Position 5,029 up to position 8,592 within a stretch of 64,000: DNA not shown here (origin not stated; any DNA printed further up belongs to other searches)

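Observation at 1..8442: Operon A: five translationally coupled secreted proteins with no recognisable family - candidate undescribed extracellular or cell-surface system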

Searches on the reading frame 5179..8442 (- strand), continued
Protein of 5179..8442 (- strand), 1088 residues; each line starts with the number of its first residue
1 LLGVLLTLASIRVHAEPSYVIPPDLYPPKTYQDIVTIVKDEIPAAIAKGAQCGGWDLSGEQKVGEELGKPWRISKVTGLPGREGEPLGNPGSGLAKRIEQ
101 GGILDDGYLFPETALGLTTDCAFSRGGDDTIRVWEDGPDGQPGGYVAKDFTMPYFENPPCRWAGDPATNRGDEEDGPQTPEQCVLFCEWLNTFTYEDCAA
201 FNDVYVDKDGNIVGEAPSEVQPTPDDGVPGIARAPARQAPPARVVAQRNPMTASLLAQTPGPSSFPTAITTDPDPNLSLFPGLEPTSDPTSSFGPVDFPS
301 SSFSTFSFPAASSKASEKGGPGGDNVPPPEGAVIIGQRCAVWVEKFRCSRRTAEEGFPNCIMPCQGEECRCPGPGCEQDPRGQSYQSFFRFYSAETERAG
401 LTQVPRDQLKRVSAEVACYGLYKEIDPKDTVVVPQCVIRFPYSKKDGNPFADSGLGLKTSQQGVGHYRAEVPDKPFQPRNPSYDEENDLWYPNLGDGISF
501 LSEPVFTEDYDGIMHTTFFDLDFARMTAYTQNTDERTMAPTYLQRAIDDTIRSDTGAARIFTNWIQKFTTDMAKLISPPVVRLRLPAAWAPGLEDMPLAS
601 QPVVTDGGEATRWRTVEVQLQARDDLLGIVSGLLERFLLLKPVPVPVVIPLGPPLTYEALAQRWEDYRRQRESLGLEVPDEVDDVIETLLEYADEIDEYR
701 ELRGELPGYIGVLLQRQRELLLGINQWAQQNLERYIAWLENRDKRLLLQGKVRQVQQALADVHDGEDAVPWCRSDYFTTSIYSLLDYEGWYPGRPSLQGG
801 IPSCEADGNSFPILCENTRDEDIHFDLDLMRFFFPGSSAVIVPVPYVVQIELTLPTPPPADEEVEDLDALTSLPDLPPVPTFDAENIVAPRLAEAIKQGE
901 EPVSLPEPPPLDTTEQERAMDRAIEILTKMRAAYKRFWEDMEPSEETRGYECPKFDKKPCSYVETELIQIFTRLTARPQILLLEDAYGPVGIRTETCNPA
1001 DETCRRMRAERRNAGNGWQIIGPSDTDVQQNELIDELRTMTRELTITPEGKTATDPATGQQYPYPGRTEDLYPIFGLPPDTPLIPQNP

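Call 88: find_related_loci(query=A4, collection=viral_contigs, flank=5000)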
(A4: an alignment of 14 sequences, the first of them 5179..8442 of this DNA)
Query A4 (1088 aa) in viral_contigs; peptide patterns used: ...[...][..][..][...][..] (x = any residue, [..] = any of these).
12 stretches matched a pattern, but none encodes a relative of the query by tblastn (E <= 1e-3).
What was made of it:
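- On Prophage or mobile element cargo: No relative in IMG/VR contigs (call 88).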
